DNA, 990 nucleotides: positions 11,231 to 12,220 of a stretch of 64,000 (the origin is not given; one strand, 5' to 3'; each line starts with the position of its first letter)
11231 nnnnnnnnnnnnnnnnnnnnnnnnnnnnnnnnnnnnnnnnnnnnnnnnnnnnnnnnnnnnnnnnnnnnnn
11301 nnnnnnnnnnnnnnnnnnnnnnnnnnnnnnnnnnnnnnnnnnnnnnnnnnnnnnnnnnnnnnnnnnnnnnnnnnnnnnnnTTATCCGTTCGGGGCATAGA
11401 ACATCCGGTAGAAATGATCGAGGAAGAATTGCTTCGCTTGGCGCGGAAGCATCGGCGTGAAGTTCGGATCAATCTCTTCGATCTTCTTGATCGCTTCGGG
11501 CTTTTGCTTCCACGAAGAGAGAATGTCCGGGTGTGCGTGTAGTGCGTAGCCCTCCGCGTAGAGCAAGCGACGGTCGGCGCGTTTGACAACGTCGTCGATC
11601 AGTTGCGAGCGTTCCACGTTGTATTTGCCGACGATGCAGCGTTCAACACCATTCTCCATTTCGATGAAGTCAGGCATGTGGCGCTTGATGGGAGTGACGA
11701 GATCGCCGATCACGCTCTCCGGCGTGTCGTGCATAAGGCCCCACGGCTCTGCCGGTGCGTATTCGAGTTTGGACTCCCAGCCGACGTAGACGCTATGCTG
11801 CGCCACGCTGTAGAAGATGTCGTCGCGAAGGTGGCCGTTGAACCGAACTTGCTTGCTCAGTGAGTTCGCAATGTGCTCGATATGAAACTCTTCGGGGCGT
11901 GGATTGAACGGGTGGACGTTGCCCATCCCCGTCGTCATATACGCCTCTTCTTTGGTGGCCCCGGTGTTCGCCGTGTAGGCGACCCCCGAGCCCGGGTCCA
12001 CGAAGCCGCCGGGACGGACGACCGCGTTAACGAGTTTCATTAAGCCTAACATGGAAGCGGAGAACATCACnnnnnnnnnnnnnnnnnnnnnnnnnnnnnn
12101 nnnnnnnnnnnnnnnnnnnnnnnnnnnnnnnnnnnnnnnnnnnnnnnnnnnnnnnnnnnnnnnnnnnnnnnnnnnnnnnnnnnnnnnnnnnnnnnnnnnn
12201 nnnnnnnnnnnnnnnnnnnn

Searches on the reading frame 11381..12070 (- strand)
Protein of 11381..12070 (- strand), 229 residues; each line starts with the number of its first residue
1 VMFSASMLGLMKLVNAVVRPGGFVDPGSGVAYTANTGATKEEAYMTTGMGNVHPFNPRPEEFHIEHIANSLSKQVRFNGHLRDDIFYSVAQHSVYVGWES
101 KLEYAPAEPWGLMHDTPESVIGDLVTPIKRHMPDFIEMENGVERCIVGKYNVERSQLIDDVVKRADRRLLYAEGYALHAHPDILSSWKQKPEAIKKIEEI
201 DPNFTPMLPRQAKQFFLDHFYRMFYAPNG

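Call 104: search_protein_families(library=pfam, proteins=[window:11381-12070:-], max_evalue=0.001)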
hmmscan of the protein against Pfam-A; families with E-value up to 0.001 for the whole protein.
window:11381-12070:- (229 aa): 1 family
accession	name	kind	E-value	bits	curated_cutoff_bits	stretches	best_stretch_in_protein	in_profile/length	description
PF12917.13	YfbR-like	-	4.9e-05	23.5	25.9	1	109-145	59-95/182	5'-deoxynucleotidase YfbR-like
